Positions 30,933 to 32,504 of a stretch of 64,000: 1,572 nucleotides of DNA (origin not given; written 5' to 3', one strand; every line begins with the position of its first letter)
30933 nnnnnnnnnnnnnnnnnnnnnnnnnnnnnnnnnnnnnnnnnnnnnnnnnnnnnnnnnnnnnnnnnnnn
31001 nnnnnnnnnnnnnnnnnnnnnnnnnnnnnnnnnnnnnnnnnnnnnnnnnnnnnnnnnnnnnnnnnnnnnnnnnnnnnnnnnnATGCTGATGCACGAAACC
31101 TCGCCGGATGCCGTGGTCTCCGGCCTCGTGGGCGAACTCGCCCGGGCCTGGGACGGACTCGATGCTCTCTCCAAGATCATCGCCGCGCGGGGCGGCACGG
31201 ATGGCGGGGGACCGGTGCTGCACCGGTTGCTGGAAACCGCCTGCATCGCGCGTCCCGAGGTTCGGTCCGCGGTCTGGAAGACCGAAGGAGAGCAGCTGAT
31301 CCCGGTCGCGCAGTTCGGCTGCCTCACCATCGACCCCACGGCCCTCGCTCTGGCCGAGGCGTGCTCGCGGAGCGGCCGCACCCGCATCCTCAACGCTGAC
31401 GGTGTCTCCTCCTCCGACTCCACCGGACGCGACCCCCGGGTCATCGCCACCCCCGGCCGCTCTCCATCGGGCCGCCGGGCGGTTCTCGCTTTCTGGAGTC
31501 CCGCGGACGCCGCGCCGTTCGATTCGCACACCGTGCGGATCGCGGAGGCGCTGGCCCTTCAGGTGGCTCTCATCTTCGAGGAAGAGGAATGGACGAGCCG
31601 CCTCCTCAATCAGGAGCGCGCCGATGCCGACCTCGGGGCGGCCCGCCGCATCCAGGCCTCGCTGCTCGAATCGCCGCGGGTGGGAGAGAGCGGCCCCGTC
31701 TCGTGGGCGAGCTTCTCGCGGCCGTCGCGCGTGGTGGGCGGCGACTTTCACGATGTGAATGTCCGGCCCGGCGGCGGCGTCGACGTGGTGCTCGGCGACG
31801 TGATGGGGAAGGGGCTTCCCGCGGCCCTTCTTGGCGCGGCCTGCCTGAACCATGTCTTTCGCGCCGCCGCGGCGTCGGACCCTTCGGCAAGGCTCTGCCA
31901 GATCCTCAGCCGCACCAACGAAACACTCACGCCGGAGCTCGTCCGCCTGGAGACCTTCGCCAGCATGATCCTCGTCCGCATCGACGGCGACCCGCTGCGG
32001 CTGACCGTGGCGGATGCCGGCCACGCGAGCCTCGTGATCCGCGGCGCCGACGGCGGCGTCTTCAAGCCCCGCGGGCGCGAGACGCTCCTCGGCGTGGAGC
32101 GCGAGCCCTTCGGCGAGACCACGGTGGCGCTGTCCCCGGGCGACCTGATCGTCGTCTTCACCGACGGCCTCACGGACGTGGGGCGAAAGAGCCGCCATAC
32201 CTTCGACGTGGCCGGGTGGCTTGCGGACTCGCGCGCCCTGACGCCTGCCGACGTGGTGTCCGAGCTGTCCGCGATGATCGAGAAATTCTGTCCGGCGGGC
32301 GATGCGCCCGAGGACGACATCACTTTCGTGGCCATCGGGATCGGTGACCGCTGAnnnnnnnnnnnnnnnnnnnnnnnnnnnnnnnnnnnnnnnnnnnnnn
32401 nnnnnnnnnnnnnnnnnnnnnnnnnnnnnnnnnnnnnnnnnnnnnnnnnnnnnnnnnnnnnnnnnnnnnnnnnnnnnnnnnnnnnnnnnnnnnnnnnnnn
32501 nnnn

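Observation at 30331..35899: Hpt-REC plus partner-switching module (GAF-PP2C, RsbW-like kinase, STAS) fused into the same operon as the polysaccharide biosynthesis genes, with no sigma factor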

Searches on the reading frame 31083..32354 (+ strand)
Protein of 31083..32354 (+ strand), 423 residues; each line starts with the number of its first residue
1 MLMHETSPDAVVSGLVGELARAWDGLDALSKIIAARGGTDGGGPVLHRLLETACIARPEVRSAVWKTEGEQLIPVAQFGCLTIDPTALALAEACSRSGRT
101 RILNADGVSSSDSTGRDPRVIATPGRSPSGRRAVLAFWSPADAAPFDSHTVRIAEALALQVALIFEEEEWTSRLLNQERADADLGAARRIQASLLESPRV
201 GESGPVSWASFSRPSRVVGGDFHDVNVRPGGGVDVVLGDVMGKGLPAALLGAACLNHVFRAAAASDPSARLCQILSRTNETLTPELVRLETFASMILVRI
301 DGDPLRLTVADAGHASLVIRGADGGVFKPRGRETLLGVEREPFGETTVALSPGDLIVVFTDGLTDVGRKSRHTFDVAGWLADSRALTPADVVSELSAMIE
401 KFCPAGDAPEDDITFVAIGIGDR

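Call 5: search_protein_families(library=pfam, proteins=[window:31083-32351:+], max_evalue=0.01)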
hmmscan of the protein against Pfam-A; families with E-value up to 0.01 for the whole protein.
window:31083-32351:+ (423 aa): 1 family
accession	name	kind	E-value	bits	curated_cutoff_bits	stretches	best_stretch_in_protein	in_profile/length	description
PF07228.17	SpoIIE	-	4e-32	112.2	25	1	229-418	1-189/192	Stage II sporulation protein E (SpoIIE)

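Call 20: find_encoding_contigs(protein=window:31083-32354:+, flank=10000, max_places=6)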
Protein window:31083-32354:+ (423 aa): no gene with exactly this product is on record in the collection.

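Call 21: find_homologous_proteins(query=window:31083-32351:+, max_evalue=1e-10)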
Query window:31083-32351:+ (423 aa): 181 proteins with E <= 1e-10 among 8000 candidates; the best 120 are listed.
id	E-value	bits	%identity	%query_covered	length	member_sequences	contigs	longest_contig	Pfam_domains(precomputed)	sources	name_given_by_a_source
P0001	5.8e-259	878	95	100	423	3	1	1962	PF07228.18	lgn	-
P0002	1.0e-238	811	88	100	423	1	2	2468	PF07228.18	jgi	jgi:serine phosphatase RsbU (regulator of sigma subunit)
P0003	1.4e-175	603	68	99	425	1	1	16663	PF07228.18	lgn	-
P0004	2.4e-142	493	62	98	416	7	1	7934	PF07228.18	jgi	jgi:sigma-B regulation protein RsbU (phosphoserine phosphatase)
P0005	3.1e-136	473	56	98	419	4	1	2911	PF07228.18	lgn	-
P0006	8.5e-135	469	54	97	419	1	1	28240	PF07228.18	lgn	-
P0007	6.2e-134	466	55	98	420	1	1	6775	PF07228.18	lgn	-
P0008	5.3e-127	443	52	97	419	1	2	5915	PF07228.18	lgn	-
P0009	1.2e-60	224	47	61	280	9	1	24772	PF07228.18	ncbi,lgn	-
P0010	1.5e-60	224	47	61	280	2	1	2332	PF07228.18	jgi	-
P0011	3.6e-31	127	29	96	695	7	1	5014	PF13185.13,PF01590.33,PF13581.13,PF13492.13,PF07228.18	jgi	jgi:sigma-B regulation protein RsbU (phosphoserine phosphatase)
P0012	2.3e-20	92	35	46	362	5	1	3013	PF07228.18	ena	-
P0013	2.3e-20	92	39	48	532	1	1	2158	PF13188.14,PF08448.17,PF00989.32,PF07228.18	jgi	jgi:PAS domain-containing protein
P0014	3.7e-20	91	35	67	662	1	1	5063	PF13185.13,PF01590.33,PF13492.13,PF07228.18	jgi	jgi:PAS domain S-box-containing protein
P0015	9.7e-20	90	31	62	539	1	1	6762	PF00498.32,PF01590.33,PF16697.11,PF07228.18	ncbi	-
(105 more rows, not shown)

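Call 22: find_encoding_contigs(protein=P0006, flank=10000, max_places=3)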
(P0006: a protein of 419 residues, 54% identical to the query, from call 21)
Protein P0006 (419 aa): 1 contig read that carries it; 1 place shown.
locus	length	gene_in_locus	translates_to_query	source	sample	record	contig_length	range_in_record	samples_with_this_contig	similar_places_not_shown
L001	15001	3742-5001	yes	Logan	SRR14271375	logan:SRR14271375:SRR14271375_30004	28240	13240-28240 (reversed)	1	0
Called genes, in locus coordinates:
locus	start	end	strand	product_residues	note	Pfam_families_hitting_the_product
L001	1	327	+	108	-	?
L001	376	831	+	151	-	PF13211:DUF4019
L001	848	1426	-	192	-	PF13649:Methyltransf_25 (weak)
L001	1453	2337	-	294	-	-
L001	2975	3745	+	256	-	PF01627:Hpt, PF00072:Response_reg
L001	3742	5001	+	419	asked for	PF07228:SpoIIE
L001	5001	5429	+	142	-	PF13581:HATPase_c_2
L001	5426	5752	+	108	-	PF01740:STAS, PF13466:STAS_2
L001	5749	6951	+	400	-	PF01663:Phosphodiest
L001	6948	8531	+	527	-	PF01554:MatE (weak)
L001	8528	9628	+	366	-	PF13439:Glyco_transf_4 (faint), PF20706:GT4-conflict, PF00534:Glycos_transf_1, PF13692:Glyco_trans_1_4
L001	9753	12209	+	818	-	-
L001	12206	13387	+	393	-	PF13439:Glyco_transf_4, PF13579:Glyco_trans_4_4 (weak), PF20706:GT4-conflict, PF00534:Glycos_transf_1, PF13692:Glyco_trans_1_4, PF13524:Glyco_trans_1_2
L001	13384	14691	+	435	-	PF13439:Glyco_transf_4, PF13579:Glyco_trans_4_4, PF20706:GT4-conflict, PF00534:Glycos_transf_1, PF13692:Glyco_trans_1_4, PF13524:Glyco_trans_1_2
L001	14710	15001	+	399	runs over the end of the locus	PF13439:Glyco_transf_4, PF20706:GT4-conflict, PF00534:Glycos_transf_1, PF13692:Glyco_trans_1_4, PF13524:Glyco_trans_1_2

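Call 23: find_encoding_contigs(protein=P0003, flank=10000, max_places=3)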
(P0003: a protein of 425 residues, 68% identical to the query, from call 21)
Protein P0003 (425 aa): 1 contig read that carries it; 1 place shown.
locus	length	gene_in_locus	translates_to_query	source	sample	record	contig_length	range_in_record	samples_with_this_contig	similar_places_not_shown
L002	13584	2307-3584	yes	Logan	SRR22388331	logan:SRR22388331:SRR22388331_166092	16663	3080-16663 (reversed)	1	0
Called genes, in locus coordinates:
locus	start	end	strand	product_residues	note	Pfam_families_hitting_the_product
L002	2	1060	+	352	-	?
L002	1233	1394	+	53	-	-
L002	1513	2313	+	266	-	PF01627:Hpt, PF00072:Response_reg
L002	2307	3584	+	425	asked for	PF07228:SpoIIE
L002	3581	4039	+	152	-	PF13581:HATPase_c_2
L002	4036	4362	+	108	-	PF01740:STAS, PF13466:STAS_2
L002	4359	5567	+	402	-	PF01663:Phosphodiest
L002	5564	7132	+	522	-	PF01554:MatE (faint)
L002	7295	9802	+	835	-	PF07701:HNOBA, PF00989:PAS, PF08448:PAS_4, PF13188:PAS_8, PF13426:PAS_9, PF01590:GAF, PF13185:GAF_2, PF00989:PAS, +8 more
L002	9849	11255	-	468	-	PF09721:Exosortase_EpsH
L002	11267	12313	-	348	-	-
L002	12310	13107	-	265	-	-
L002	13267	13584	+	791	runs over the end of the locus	PF01590:GAF, PF13185:GAF_2, PF00989:PAS, PF08448:PAS_4 (weak), PF13188:PAS_8, PF13426:PAS_9, PF00512:HisKA, PF02518:HATPase_c, +1 more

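Call 24: find_encoding_contigs(protein=P0009, flank=10000, max_places=3)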
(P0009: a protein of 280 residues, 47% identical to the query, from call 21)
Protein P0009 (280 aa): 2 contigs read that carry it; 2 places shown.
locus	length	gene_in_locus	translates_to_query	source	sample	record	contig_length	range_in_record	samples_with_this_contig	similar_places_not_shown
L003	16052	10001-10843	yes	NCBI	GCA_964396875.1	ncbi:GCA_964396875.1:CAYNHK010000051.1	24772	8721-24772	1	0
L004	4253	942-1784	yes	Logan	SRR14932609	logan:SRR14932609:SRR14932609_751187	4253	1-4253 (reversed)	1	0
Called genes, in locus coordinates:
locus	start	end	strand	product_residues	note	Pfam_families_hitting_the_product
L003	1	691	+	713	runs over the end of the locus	PF08487:VIT, PF13757:VIT_2, PF00092:VWA, PF13519:VWA_2, PF13768:VWA_3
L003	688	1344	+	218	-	PF04203:Sortase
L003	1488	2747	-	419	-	PF00155:Aminotran_1_2 (faint), PF00266:Aminotran_5, PF01041:DegT_DnrJ_EryC1 (faint), PF01053:Cys_Met_Meta_PP (weak)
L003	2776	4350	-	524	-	PF02638:GHL10, PF13620:CarboxypepD_reg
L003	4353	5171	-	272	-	-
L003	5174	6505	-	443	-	PF01546:Peptidase_M20 (weak), PF04389:Peptidase_M28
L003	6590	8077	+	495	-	PF07969:Amidohydro_3, PF01979:Amidohydro_1, PF07969:Amidohydro_3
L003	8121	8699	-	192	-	PF00398:RrnaAD (weak), PF08241:Methyltransf_11 (faint), PF08242:Methyltransf_12 (weak), PF13649:Methyltransf_25 (weak)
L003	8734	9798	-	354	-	-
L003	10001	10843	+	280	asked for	PF07228:SpoIIE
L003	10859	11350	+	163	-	PF02397:Bac_transf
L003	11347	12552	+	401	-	-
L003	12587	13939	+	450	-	PF00072:Response_reg, PF00158:Sigma54_activat, PF14532:Sigma54_activ_2, PF07724:AAA_2 (weak), PF07728:AAA_5, PF25601:AAA_lid_14, PF02954:HTH_8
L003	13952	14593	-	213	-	-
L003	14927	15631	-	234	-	-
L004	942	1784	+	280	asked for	PF07228:SpoIIE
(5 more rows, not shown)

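Call 25: search_protein_families(library=ncbifam, proteins=[window:31083-32351:+], max_evalue=0.001)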
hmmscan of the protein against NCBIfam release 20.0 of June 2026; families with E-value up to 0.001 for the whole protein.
window:31083-32351:+ (423 aa): 1 family
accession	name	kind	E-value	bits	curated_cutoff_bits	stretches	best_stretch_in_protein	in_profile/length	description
NF038263.1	prot_phos_SiaA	equivalog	0.00014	20.6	700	1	187-365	418-599/658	biofilm regulation protein phosphatase SiaA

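Call 27: find_related_loci(query=A2, collection=genome_contigs, flank=10000)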
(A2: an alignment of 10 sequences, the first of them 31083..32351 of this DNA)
Query A2 (423 aa) in genome_contigs; peptide patterns used: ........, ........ (x = any residue, [..] = any of these).
599 stretches matched a pattern (row limit reached: there are more); 503 encode a relative of the query (tblastn E <= 1e-3); the best 80 are kept; 80 distinct loci.
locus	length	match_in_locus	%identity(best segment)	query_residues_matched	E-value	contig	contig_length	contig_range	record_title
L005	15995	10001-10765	47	164-420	2e-57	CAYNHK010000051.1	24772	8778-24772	MAG TPA_asm: uncultured Acidobacteriota bacterium isolate SRP173033_co1_170 genome assembly, contig: NODE_3227_length_24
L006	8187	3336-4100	47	164-420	8e-57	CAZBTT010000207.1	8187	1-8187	MAG TPA_asm: uncultured Acidobacteriota bacterium isolate SRP302447_co4_91 genome assembly, contig: NODE_23600_length_81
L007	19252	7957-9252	27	5-420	8e-34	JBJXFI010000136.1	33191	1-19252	MAG: Blastocatellia bacterium isolate F1F2.bin.491 k127_5304594, whole genome shotgun sequence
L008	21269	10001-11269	25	13-418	5e-27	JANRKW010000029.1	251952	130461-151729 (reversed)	MAG: Isosphaeraceae bacterium isolate bins.117 k141_1101689, whole genome shotgun sequence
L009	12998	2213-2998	34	174-420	2e-25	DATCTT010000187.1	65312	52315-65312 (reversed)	MAG TPA_asm: Candidatus Ozemobacteraceae bacterium isolate SMAG_U7338 k141_34054, whole genome shotgun sequence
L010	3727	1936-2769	29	164-422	4e-24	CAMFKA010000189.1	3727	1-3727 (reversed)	MAG: uncultured Chlamydiaceae bacterium isolate SRR12456173_bin.8_metaWRAP_v1.3_MAG genome assembly, contig: ERZ12289974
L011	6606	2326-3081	29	181-422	5e-24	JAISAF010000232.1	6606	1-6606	MAG: Spirochaetales bacterium isolate Gx481_bin132 k119_4561476, whole genome shotgun sequence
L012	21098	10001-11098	29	14-365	2e-24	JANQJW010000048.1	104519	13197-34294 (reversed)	MAG: Planctomycetota bacterium isolate PL25a_bin.13 k99_2552253, whole genome shotgun sequence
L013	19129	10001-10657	30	214-422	3e-23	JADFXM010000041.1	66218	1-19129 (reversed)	MAG: Candidatus Riflebacteria bacterium isolate nDJH14bin3 nDJH14_bin3_NODE_41_length_66218_cov_138.323962, whole genome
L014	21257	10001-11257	27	15-420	5e-23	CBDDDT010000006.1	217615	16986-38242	MAG: Bryobacteraceae bacterium isolate fabb3a53-a92a-469d-9b66-10b6bebb3fea genome assembly, contig: ctg131543, whole ge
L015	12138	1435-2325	32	120-418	6e-23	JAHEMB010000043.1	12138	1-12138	MAG: Rhodothermaceae bacterium isolate Ww644 NODE_17127_length_12138_cov_2.151702, whole genome shotgun sequence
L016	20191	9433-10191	32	183-420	2e-22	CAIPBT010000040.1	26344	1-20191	MAG: uncultured Ferrovum sp. isolate T8-5_bin-086 genome assembly, contig: bin-086:040/226, whole genome shotgun sequenc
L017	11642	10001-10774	32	172-420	2e-22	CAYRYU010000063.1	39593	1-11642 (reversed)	MAG TPA_asm: uncultured bacterium isolate binchicken_co66_92 genome assembly, contig: NODE_1739_length_39593_cov_19.1438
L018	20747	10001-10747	32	181-420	4e-22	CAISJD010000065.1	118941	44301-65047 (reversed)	MAG: uncultured Chthonomonas sp. isolate LaPlata-b_bin-0775 genome assembly, contig: bin-0775:065/211, whole genome shot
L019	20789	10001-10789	30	171-423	8e-22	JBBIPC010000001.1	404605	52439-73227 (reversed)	MAG: Chthonomonadales bacterium isolate PLS170224_bin_294 NODE_9_length_404605_cov_9.456099, whole genome shotgun sequen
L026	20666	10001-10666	30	209-420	2e-20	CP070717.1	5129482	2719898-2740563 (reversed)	MAG: Acidobacteriota bacterium isolate bin48 chromosome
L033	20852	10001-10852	27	153-422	7e-19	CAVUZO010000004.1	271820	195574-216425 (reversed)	MAG: uncultured Parachlamydiaceae bacterium isolate MFD04540.bin.2.15 genome assembly, contig: contig_25156, whole genom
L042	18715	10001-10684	31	145-365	4e-18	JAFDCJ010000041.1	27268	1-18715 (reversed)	MAG: Deltaproteobacteria bacterium isolate MB3D_Bin_18 MB3D_Bin_18_MB3D_0306_000000183315, whole genome shotgun sequence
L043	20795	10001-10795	28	175-422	4e-18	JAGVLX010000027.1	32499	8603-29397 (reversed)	MAG: Parachlamydiales bacterium isolate SW_13 c_000000067957, whole genome shotgun sequence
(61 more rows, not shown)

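Call 30: search_protein_families(library=pfam, proteins=[L007:2882-7093:+, L007:7089-7625:+, L007:7603-9693:+, L007:9668-10015:+, L007:9990-10559:+, L007:10645-11859:+, L007:11915-12988:+, L007:12988-15285:+, L007:15293-16348:+, L007:17404-19239:+], max_evalue=0.001)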
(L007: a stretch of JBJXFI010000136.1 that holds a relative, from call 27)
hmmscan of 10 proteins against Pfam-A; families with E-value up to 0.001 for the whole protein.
L007:2882-7093:+ (1404 aa): 11 families
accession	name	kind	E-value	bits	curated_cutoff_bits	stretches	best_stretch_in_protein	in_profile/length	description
PF00072.30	Response_reg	-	1.4e-49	167.4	30.2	2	1148-1262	1-111/111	Response regulator receiver domain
PF02518.31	HATPase_c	-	2e-28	99.5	26.4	1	868-981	1-108/111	Histidine kinase-, DNA gyrase B-, and HSP90-like ATPase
PF00512.31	HisKA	-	4.7e-22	78.2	26.9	1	756-821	1-66/66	His Kinase A (phospho-acceptor) domain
PF08447.18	PAS_3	-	7.2e-22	77.9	25.6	2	365-448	2-88/89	PAS fold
PF13185.12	GAF_2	-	2.1e-19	70.5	28.6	1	591-735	2-136/136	GAF domain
PF08448.16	PAS_4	-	5e-14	52.9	23.1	2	469-572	4-110/110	PAS fold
PF00989.32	PAS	-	1e-13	51.7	22.6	2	342-451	1-112/113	PAS fold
PF01627.28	Hpt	-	6.4e-13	49.2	24.6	1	1312-1394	1-83/84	Hpt domain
PF01590.32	GAF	-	8.1e-12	46.3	22.4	1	593-733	2-132/133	GAF domain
PF13426.13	PAS_9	-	4.4e-11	43.4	27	1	479-568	10-102/103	PAS domain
PF13188.13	PAS_8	-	0.00067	19.9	21.8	0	464-512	5-53/65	PAS domain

L007:7089-7625:+ (179 aa): 1 family
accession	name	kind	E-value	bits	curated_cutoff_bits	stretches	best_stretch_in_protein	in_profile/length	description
PF00072.30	Response_reg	-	2e-25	89.5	30.2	1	47-157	1-109/111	Response regulator receiver domain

L007:7603-9693:+ (697 aa): 5 families
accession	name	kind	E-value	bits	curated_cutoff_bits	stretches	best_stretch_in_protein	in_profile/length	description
PF07228.17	SpoIIE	-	1.6e-41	142.8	25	1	352-550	4-191/192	Stage II sporulation protein E (SpoIIE)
PF13581.12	HATPase_c_2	-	2.9e-24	85.9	27.4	1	563-686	3-127/127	Histidine kinase-like ATPase domain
PF01590.32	GAF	-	2.7e-11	44.6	22.4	1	156-285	2-133/133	GAF domain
PF13185.12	GAF_2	-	2e-09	38.2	28.6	1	155-286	3-136/136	GAF domain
PF13492.12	GAF_3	-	2e-06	28.7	27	1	224-287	66-129/129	GAF domain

L007:9668-10015:+ (116 aa): 2 families
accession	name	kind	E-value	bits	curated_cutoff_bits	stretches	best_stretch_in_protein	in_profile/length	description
PF01740.26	STAS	-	8.5e-23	80.6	22.6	1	8-110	3-106/106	STAS domain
PF13466.11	STAS_2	-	6.9e-13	49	29.2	1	24-97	6-79/80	STAS domain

L007:9990-10559:+ (190 aa): 2 families
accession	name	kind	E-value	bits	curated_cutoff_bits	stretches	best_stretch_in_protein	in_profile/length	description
PF00132.30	Hexapep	-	2.1e-08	34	27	1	133-165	2-34/36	Bacterial transferase hexapeptide (six repeats)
PF14602.12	Hexapep_2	-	0.00014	22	27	0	134-165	3-32/34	Hexapeptide repeat of succinyl-transferase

L007:10645-11859:+ (405 aa): 5 families
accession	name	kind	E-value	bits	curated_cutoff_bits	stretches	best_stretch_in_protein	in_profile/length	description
PF00534.26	Glycos_transf_1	-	9.4e-20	71.3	26.4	1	208-368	13-168/172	Glycosyl transferases group 1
PF13692.12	Glyco_trans_1_4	-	8.5e-18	65.4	27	1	212-354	3-142/142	Glycosyl transferases group 1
PF13579.12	Glyco_trans_4_4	-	1.8e-06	28.8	29.7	1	34-184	6-151/158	Glycosyl transferase 4-like domain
PF13439.12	Glyco_transf_4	-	8.9e-06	26.3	28.5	1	41-180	14-153/170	Glycosyltransferase Family 4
PF20706.3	GT4-conflict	-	1.7e-05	24.5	26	1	176-336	162-324/385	Family 4 Glycosyltransferase in conflict systems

L007:11915-12988:+ (358 aa): 3 families
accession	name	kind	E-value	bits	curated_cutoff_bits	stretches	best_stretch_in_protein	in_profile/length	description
PF22461.2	SLBB_2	-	1.5e-20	73.5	27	2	250-328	1-79/79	SLBB domain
PF10531.15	SLBB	-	1.6e-20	73.1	27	2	252-297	2-49/55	SLBB domain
PF02563.21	Poly_export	-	2.3e-20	73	28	1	81-154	3-76/77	Polysaccharide biosynthesis/export protein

L007:12988-15285:+ (766 aa): 1 family
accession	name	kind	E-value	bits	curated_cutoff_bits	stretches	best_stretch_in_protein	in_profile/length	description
PF13614.12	AAA_31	-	2e-06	28.3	27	1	543-704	1-151/177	AAA domain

L007:15293-16348:+ (352 aa): 4 families
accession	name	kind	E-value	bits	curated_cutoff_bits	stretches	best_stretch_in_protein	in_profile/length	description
PF00534.26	Glycos_transf_1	-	3.2e-24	85.8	26.4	1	179-327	17-170/172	Glycosyl transferases group 1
PF13692.12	Glyco_trans_1_4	-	2e-22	80.5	27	1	179-311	3-139/142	Glycosyl transferases group 1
PF20706.3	GT4-conflict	-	1.1e-11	44.8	26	1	172-347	192-372/385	Family 4 Glycosyltransferase in conflict systems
PF13524.12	Glyco_trans_1_2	-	0.0002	21.8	25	1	195-342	5-141/144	Glycosyl transferase-like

L007:17404-19239:+ (611 aa): 3 families
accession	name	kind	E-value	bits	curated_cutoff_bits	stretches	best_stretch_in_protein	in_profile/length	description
PF00534.26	Glycos_transf_1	-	4.7e-31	108.1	26.4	1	426-579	11-166/172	Glycosyl transferases group 1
PF13692.12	Glyco_trans_1_4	-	3.7e-30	105.5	27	1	432-570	3-142/142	Glycosyl transferases group 1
PF20706.3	GT4-conflict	-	2.6e-13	50.2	26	1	393-599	163-382/385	Family 4 Glycosyltransferase in conflict systems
